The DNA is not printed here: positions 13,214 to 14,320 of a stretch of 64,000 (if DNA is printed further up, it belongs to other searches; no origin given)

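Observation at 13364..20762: phnW-phnA-phnY (AEP to phosphonoacetate to acetate + Pi) operon carries two extra genes and a divergent LysR regulator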

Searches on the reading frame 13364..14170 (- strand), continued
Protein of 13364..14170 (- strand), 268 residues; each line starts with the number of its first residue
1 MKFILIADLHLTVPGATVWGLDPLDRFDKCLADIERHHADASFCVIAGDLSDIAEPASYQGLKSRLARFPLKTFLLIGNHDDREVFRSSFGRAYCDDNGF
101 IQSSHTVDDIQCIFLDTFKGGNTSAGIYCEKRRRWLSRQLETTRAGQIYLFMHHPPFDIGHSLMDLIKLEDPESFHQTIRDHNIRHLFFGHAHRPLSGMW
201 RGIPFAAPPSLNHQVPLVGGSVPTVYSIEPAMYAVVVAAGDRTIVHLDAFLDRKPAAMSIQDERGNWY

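Call 47: find_encoding_contigs(protein=P0111, flank=8000, max_places=1)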
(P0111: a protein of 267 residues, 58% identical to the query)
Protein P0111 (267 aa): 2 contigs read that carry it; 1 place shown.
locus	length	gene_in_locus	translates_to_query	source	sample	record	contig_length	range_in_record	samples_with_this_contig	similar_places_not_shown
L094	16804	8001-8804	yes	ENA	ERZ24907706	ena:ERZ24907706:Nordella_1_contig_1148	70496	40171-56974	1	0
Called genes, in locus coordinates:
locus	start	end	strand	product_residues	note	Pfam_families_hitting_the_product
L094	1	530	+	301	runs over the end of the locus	-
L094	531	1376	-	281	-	PF00795:CN_hydrolase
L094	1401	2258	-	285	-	PF00126:HTH_1, PF03466:LysR_substrate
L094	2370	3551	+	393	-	PF00266:Aminotran_5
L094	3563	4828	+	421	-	PF01663:Phosphodiest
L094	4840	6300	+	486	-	PF00171:Aldedh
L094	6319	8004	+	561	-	PF02690:Na_Pi_cotrans, PF01895:PhoU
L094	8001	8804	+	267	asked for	PF00149:Metallophos, PF12850:Metallophos_2 (weak)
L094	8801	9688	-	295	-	PF00528:BPD_transp_1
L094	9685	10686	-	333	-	PF00528:BPD_transp_1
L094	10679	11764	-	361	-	PF00005:ABC_tran, PF13304:AAA_21 (faint), PF08402:TOBE_2 (weak)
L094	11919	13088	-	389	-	PF01547:SBP_bac_1, PF13416:SBP_bac_8, PF13343:SBP_bac_6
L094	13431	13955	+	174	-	-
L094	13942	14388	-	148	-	PF02615:Ldh_2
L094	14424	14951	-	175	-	PF02615:Ldh_2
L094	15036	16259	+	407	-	PF02515:CoA_transf_3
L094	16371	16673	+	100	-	PF13769:Virulence_fact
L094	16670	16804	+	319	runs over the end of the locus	PF00809:Pterin_bind, PF03599:CdhD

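Call 48: search_solved_structures(query=window:13364-14170:-, max_evalue=0.01, show_alignments=3)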
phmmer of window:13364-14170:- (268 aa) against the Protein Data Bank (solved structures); distinct sequences matched with E-value up to 0.01: 6.
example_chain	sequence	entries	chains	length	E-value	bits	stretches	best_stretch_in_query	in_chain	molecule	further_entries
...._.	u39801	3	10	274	8.8e-19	71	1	6-242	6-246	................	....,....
2dxl_A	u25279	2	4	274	1.7e-18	70.1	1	6-242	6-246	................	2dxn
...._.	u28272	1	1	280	3.1e-16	62.6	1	5-208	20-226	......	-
3ib7_A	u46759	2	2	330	4.8e-16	62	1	5-208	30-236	Icc protein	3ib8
2hyp_A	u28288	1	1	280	4e-15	59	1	5-208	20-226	Hypothetical protein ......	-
2hyo_A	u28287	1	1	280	4e-15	58.9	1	5-208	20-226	Rv0805N97A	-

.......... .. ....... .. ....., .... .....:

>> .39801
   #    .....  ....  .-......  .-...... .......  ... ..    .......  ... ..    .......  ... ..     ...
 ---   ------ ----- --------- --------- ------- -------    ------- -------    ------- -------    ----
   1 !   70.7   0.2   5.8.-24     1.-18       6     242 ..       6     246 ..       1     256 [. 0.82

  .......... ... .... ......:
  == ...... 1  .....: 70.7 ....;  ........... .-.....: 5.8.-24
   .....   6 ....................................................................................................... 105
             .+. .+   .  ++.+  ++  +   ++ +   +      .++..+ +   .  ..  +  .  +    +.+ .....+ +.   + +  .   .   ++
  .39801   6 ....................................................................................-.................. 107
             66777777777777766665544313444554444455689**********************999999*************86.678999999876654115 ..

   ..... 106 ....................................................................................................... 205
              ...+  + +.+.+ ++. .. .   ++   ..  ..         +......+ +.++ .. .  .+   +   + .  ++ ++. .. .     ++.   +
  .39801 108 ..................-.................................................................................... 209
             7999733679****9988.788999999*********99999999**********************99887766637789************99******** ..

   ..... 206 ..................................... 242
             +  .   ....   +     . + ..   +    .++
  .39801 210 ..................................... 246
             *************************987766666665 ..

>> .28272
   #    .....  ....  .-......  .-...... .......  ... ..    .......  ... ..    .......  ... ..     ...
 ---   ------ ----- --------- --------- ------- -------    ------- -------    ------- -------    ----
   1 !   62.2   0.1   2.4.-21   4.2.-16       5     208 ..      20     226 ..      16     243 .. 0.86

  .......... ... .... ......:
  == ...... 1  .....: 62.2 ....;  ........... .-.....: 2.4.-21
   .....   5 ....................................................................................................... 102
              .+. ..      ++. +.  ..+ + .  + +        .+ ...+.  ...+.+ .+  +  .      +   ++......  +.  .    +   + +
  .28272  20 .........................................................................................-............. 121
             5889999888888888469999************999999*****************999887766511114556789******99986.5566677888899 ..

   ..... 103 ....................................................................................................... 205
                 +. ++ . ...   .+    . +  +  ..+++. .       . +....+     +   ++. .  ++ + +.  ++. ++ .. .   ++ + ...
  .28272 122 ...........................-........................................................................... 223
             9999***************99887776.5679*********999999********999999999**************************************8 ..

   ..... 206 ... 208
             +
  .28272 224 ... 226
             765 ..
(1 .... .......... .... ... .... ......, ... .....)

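Call 51: search_dna_similar(query=window:13364-14170:-, collection=plasmids, mode=protein, max_rows=40, max_evalue=1e-15)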
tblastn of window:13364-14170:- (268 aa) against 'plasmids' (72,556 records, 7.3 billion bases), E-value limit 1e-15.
Records with a match: 92; places in all: 101; records where one place covers at least 80% of the query: 80.
Best place of each record, by identity: <60% 92.
By first word of the organism name: Phaeobacter 17; Rhizobium 11; Azospirillum 10; Phyllobacterium 8; Sinorhizobium 8; Thioclava 5; Nitratireductor 3; Tritonibacter 2; Sulfitobacter 2; Martelella 2; and 19 more.
By predicted mobility (MOB-suite, as given by PLSDB): non-mobilizable 58; conjugative 25; mobilizable 9.
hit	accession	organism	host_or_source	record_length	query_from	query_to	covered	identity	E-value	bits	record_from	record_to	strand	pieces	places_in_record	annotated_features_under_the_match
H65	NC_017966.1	Tistrella mobilis KA081020-065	-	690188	1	255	95%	45.1%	7e-59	208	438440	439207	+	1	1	phosphodiesterase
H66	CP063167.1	Variovorax paradoxus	-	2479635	2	254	94%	45.5%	1e-62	219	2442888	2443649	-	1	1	phosphodiesterase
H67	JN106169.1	uncultured bacterium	-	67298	2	254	94%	44.1%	2e-59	210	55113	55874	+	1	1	phosphatase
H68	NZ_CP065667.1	Delftia acidovorans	-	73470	2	254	94%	43.8%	2e-59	210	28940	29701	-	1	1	phosphodiesterase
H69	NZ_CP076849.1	Agrobacterium pusense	mixed culture,weathered tuff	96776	1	254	95%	41.9%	9e-57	202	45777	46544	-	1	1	phosphodiesterase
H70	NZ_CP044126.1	Rhizobium sp. BG4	Prosopis cineraria,pure bacterial ...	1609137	1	252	94%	41.1%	5e-53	191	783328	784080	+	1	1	record has no annotation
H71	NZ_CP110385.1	Tritonibacter mobilis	-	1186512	1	255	95%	40.4%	9e-50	182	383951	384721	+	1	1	record has no annotation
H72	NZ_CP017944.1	Phyllobacterium zundukense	Oxytropis triphylla,cell culture,root ...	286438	1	256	96%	40.1%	3e-52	189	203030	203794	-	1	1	phosphodiesterase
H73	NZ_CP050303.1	Phyllobacterium sp. 628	Oxytropis pumilio,cell culture,root ...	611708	1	256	96%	40.1%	6e-50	183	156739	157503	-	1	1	phosphodiesterase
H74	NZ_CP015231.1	Tritonibacter mobilis F1926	cell culture,seawater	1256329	1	255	95%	39.6%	6e-49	180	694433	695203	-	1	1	record has no annotation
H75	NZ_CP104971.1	Phyllobacterium zundukense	Vicia costata,cell culture,root nodule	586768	1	256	96%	39.3%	5e-51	186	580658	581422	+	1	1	phosphodiesterase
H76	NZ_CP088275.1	Phyllobacterium sp. T1293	Melilotus albus,Cell culture,root nodule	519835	1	256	96%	39.3%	2e-50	184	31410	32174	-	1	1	phosphodiesterase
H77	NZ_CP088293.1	Phyllobacterium sp. T1018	Melilotus albus,Cell culture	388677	1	256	96%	38.5%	3e-49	181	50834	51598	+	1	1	phosphodiesterase | LacI family DNA-binding transcriptional regulator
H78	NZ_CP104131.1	Sinorhizobium sp. K101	Phaseolus vulgaris,cell ...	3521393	2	250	93%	39.5%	2e-49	181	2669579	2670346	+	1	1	none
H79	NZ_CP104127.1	Sinorhizobium sp. M103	Phaseolus vulgaris,cell ...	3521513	2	250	93%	39.5%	2e-49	181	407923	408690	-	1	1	none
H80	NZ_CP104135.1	Sinorhizobium sp. C101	Phaseolus vulgaris,cell ...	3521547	2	250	93%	39.5%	2e-49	181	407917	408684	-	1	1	none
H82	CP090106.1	Sinorhizobium meliloti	Medicago,Cell culture,Plant nodule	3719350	2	250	93%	39.1%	5e-49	180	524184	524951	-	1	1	phosphodiesterase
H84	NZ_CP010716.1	Phaeobacter piscinae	cell culture,fish larvae aquaculture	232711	1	244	91%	39.2%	2e-44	167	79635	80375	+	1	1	metallophosphoesterase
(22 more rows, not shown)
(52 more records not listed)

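Call 52: get_annotated_region(hit=H66, flank=13000)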
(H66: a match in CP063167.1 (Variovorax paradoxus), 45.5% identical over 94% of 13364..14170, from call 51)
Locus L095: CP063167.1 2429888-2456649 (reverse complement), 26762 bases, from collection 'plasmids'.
description: Variovorax paradoxus strain VAI-C plasmid unnamed, complete sequence
organism: Variovorax paradoxus (NCBI taxid 34073)
taxonomy: Bacteria; Pseudomonadota; Betaproteobacteria; Burkholderiales; Comamonadaceae; Variovorax; Variovorax paradoxus
host: -; source: -; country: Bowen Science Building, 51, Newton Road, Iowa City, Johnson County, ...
typing (MOB-suite, as given by PLSDB): non-mobilizable
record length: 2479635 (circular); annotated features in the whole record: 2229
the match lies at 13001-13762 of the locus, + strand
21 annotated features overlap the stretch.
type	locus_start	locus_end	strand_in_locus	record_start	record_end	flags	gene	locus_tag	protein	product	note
CDS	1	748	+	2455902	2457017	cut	urtC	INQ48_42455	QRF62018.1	urea ABC transporter permease subunit UrtC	-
CDS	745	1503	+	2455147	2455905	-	urtD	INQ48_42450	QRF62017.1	urea ABC transporter ATP-binding protein UrtD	-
CDS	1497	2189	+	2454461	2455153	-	-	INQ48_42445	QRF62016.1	ATP-binding cassette domain-containing protein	-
CDS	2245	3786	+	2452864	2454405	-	-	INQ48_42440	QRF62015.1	amidase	-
CDS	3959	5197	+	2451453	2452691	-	phnA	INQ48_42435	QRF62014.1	phosphonoacetate hydrolase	-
CDS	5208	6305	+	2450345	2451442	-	-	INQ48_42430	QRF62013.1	iron-containing alcohol dehydrogenase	-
CDS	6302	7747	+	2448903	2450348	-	phnY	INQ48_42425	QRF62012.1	phosphonoacetaldehyde dehydrogenase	-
CDS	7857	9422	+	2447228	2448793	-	-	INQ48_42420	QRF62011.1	hypothetical protein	-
CDS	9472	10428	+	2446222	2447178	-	-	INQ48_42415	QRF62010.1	ABC transporter permease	-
CDS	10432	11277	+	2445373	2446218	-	-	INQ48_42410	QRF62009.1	ABC transporter permease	-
CDS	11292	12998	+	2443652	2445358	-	-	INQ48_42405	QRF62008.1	ABC transporter ATP-binding protein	-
CDS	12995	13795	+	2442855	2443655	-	-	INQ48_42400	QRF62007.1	phosphodiesterase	-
CDS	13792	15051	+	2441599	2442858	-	-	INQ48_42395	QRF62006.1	alkaline phosphatase family protein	-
CDS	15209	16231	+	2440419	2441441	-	-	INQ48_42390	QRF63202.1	porin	-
CDS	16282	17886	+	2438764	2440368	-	-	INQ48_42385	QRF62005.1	alkaline phosphatase D family protein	-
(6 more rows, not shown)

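Call 53: get_annotated_region(hit=H65, flank=8000)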
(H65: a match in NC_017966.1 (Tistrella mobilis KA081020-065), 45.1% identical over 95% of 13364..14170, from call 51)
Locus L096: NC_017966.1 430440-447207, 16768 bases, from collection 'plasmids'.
description: Tistrella mobilis KA081020-065 plasmid pTM2, complete sequence
organism: Tistrella mobilis KA081020-065 (NCBI taxid 1110502)
taxonomy: Bacteria; Pseudomonadota; Alphaproteobacteria; Geminicoccales; Geminicoccaceae; Tistrella; Tistrella mobilis; Tistrella mobilis KA081020-065
host: -; source: -; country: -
typing (MOB-suite, as given by PLSDB): non-mobilizable
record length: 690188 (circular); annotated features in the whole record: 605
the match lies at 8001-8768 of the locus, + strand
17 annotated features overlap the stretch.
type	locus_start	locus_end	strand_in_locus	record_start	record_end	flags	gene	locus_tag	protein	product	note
CDS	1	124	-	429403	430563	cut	-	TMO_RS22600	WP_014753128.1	acyl-CoA dehydrogenase family protein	-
CDS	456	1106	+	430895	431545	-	-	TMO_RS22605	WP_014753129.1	GntR family transcriptional regulator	-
CDS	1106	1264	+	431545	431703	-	-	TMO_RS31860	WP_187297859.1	hypothetical protein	-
CDS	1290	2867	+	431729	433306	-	-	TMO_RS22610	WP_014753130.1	HAMP domain-containing sensor histidine kinase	-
CDS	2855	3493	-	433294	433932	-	-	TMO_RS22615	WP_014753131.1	response regulator transcription factor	GO:0000160 - phosphorelay signal transduction system [Evidence IEA]; GO:0006355 - regulation of DNA-templated ...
CDS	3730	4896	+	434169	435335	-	-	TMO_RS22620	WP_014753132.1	ABC transporter ATP-binding protein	-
CDS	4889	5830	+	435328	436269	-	-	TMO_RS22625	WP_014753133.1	sugar ABC transporter permease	-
CDS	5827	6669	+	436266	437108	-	-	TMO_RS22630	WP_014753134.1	carbohydrate ABC transporter permease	GO:0008643 - carbohydrate transport [Evidence IEA]; GO:0055085 - transmembrane transport [Evidence IEA]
CDS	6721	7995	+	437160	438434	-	-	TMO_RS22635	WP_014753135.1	ABC transporter substrate-binding protein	-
CDS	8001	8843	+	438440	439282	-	-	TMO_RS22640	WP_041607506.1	phosphodiesterase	-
CDS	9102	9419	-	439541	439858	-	-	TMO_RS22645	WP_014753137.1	hypothetical protein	-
CDS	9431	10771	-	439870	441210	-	-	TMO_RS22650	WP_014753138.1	acyclic terpene utilization AtuA family protein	-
CDS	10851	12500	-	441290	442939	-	-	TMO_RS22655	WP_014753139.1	ABC transporter ATP-binding protein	-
CDS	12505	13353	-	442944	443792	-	-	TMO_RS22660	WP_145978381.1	ABC transporter permease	-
CDS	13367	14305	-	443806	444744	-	-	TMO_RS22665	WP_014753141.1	ABC transporter permease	GO:0055085 - transmembrane transport [Evidence IEA]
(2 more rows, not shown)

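Call 54: get_annotated_region(hit=H68, flank=8000)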
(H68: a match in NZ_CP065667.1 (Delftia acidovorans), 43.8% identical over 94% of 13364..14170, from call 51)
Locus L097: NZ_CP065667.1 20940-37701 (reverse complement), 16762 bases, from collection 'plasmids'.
description: Delftia acidovorans strain FDAARGOS_909 plasmid unnamed, complete sequence
organism: Delftia acidovorans (NCBI taxid 80866)
taxonomy: Bacteria; Pseudomonadota; Betaproteobacteria; Burkholderiales; Comamonadaceae; Delftia; Delftia acidovorans
host: -; source: -; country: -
typing (MOB-suite, as given by PLSDB): conjugative; replicon IncP; relaxase MOBP; mating-pair formation MPF_T
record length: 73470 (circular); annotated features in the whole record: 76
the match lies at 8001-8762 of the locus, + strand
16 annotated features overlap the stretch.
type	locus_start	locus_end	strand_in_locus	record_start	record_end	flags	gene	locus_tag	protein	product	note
CDS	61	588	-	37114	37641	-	-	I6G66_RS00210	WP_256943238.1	Tn3 family transposase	GO:0006313 - DNA transposition [Evidence IEA]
CDS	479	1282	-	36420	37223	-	istB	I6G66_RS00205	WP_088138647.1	IS21-like element ISThsp10 family helper ATPase IstB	-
CDS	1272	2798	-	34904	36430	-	istA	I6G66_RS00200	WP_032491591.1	IS21-like element ISAlsp1 family transposase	GO:0006313 - DNA transposition [Evidence IEA]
CDS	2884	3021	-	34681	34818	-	-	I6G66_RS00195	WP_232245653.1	DeoR family transcriptional regulator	GO:0006355 - regulation of DNA-templated transcription [Evidence IEA]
CDS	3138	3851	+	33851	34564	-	-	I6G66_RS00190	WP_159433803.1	HAD-IA family hydrolase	GO:0008152 - metabolic process [Evidence IEA]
CDS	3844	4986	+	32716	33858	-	-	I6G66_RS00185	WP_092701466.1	ABC transporter ATP-binding protein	-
CDS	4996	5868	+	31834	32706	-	-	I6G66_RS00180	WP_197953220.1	sugar ABC transporter permease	-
CDS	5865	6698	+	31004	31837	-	-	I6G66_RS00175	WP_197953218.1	carbohydrate ABC transporter permease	GO:0008643 - carbohydrate transport [Evidence IEA]; GO:0055085 - transmembrane transport [Evidence IEA]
CDS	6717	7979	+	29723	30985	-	-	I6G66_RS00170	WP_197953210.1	ABC transporter substrate-binding protein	-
CDS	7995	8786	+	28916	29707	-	-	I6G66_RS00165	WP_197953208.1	phosphodiesterase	-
CDS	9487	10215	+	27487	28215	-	-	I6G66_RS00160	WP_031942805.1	class I SAM-dependent methyltransferase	-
CDS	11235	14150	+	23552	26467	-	-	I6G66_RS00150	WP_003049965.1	Tn3-like element IS1071 family transposase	GO:0006313 - DNA transposition [Evidence IEA]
CDS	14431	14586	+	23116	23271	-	-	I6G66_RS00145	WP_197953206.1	hypothetical protein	-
CDS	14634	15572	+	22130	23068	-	-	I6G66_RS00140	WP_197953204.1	glutathione S-transferase family protein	GO:0006749 - glutathione metabolic process [Evidence IEA]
CDS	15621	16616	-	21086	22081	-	-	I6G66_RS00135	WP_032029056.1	2-dehydropantoate 2-reductase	-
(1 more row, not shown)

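Call 68: get_annotated_region(hit=H69, flank=6000)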
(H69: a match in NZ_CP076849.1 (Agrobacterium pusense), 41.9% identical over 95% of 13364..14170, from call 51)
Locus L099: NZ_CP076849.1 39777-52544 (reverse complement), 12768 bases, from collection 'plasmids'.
description: Agrobacterium pusense strain SX41 plasmid pB, complete sequence
organism: Agrobacterium pusense (NCBI taxid 648995)
taxonomy: Bacteria; Pseudomonadota; Alphaproteobacteria; Hyphomicrobiales; Rhizobiaceae; Agrobacterium; Agrobacterium pusense
host: -; source: mixed culture,weathered tuff; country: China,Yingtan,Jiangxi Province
typing (MOB-suite, as given by PLSDB): non-mobilizable; replicon rep_cluster_440; mating-pair formation MPF_T
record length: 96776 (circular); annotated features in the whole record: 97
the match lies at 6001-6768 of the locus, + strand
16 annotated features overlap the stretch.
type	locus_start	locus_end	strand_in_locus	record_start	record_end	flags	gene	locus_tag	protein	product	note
CDS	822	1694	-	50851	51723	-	-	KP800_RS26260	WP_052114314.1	LysR substrate-binding domain-containing protein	-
CDS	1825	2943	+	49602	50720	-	-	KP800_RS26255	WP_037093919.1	ABC transporter ATP-binding protein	-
CDS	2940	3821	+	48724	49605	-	-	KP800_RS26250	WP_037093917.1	sugar ABC transporter permease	-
CDS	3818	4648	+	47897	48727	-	-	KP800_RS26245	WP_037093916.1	carbohydrate ABC transporter permease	GO:0008643 - carbohydrate transport [Evidence IEA]; GO:0055085 - transmembrane transport [Evidence IEA]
CDS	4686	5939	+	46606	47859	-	-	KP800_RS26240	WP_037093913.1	ABC transporter substrate-binding protein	-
CDS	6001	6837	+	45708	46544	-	-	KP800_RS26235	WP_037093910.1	phosphodiesterase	-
CDS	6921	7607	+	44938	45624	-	-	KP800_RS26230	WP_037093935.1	HAD-IIA family hydrolase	GO:0008152 - metabolic process [Evidence IEA]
CDS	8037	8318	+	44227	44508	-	-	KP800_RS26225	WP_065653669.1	hypothetical protein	-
CDS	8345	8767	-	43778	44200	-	-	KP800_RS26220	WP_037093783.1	hypothetical protein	-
CDS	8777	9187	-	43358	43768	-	-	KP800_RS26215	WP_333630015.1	hypothetical protein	-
CDS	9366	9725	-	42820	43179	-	-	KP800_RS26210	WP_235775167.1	hypothetical protein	-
CDS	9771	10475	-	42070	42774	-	-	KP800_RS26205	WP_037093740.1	thermonuclease family protein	-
CDS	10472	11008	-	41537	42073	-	-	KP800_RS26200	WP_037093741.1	thermonuclease family protein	-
CDS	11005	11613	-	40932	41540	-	-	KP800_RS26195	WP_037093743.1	hypothetical protein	-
CDS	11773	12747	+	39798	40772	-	-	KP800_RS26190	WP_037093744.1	lytic transglycosylase domain-containing protein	-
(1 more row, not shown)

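Call 69: get_annotated_region(hit=H72, flank=6000)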
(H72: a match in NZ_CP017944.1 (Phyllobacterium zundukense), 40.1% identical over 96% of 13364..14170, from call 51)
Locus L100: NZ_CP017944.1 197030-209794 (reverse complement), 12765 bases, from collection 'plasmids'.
description: Phyllobacterium zundukense strain Tri-48 plasmid unnamed4, complete sequence
organism: Phyllobacterium zundukense (NCBI taxid 1867719)
taxonomy: Bacteria; Pseudomonadota; Alphaproteobacteria; Hyphomicrobiales; Phyllobacteriaceae; Phyllobacterium; Phyllobacterium zundukense
host: -; source: Oxytropis triphylla,cell culture,root nodule; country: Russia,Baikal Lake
typing (MOB-suite, as given by PLSDB): non-mobilizable
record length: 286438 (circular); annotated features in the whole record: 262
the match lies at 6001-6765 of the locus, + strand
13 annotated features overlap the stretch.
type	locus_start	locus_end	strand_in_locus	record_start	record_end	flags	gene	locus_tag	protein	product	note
CDS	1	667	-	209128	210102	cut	-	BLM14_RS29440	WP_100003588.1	ABC transporter substrate-binding protein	-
CDS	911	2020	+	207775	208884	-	-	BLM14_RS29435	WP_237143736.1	ABC transporter ATP-binding protein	-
CDS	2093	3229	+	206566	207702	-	-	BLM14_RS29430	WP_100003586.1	extracellular solute-binding protein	-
CDS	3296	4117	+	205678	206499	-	-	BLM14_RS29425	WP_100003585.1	ABC transporter permease subunit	GO:0055085 - transmembrane transport [Evidence IEA]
CDS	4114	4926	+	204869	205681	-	-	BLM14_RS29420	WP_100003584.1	ABC transporter permease subunit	GO:0055085 - transmembrane transport [Evidence IEA]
CDS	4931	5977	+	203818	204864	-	-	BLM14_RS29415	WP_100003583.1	LacI family DNA-binding transcriptional regulator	-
CDS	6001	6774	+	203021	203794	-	-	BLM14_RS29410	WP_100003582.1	phosphodiesterase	-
CDS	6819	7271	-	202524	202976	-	-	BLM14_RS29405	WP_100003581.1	helix-turn-helix transcriptional regulator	GO:0006355 - regulation of DNA-templated transcription [Evidence IEA]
CDS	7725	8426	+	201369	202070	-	-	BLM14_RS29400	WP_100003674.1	L,D-transpeptidase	GO:0018104 - peptidoglycan-protein cross-linking [Evidence IEA]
CDS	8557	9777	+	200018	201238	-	-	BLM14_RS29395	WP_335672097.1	RHE_PE00001 family protein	-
CDS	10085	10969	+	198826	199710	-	exbB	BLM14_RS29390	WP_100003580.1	tonB-system energizer ExbB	-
CDS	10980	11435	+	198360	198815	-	exbD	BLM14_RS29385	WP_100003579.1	TonB system transport protein ExbD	-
CDS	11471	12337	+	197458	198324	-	-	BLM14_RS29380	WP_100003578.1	TonB family protein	GO:0006810 - transport [Evidence IEA]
